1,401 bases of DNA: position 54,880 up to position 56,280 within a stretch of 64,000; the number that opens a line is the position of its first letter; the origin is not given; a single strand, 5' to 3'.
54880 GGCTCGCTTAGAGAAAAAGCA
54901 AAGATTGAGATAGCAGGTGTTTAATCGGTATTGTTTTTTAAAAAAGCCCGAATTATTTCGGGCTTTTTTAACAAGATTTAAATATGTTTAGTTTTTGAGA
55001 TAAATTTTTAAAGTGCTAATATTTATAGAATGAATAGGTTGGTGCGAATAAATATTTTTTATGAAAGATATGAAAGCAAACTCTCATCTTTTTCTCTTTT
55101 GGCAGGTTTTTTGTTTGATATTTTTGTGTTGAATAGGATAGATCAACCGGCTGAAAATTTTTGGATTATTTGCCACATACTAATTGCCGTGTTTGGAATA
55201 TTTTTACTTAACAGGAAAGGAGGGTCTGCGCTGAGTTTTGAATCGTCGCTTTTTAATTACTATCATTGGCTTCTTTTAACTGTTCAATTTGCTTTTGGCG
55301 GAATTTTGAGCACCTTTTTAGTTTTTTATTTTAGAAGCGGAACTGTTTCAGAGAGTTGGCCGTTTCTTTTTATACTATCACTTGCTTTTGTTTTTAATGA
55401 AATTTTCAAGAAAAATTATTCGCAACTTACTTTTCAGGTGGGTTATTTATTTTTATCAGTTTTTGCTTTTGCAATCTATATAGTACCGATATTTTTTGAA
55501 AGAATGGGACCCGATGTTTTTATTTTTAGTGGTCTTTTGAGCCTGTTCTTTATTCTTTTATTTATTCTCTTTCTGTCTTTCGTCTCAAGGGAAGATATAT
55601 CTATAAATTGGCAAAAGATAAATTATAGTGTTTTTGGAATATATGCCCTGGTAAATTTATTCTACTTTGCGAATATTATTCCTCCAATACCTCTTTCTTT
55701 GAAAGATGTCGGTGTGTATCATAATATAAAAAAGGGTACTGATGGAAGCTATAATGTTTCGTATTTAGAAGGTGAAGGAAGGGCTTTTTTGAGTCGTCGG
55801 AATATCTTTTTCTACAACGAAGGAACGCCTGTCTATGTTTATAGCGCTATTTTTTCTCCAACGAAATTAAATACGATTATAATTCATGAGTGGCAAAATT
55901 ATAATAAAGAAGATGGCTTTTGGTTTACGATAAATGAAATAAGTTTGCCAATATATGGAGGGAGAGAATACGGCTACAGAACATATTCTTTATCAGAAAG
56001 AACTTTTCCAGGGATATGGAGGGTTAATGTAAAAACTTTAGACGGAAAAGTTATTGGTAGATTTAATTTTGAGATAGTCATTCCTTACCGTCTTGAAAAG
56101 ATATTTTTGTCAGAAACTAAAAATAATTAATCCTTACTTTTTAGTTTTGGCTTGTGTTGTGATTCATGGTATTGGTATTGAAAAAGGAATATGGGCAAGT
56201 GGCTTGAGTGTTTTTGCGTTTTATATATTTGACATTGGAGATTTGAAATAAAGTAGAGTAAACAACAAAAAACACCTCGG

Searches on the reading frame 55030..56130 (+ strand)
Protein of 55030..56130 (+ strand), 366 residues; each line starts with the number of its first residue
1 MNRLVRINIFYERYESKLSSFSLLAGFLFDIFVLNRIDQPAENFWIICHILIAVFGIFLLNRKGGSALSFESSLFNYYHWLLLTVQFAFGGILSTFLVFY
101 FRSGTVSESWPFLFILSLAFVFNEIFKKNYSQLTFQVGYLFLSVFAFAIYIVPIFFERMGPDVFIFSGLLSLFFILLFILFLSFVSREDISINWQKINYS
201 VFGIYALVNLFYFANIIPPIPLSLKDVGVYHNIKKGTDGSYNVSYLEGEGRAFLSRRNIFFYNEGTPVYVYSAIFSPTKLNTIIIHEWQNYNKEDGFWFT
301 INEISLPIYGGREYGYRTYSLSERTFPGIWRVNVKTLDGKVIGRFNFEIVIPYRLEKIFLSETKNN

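Call 67: search_protein_families(library=pfam, proteins=[window:55030-56130:+], max_evalue=0.00001)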
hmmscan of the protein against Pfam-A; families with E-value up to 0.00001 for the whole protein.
window:55030-56130:+ (366 aa): 1 family
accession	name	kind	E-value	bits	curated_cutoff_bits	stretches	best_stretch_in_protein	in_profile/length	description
PF11141.13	DUF2914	-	4.3e-12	46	23.6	1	283-349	3-62/62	Protein of unknown function (DUF2914)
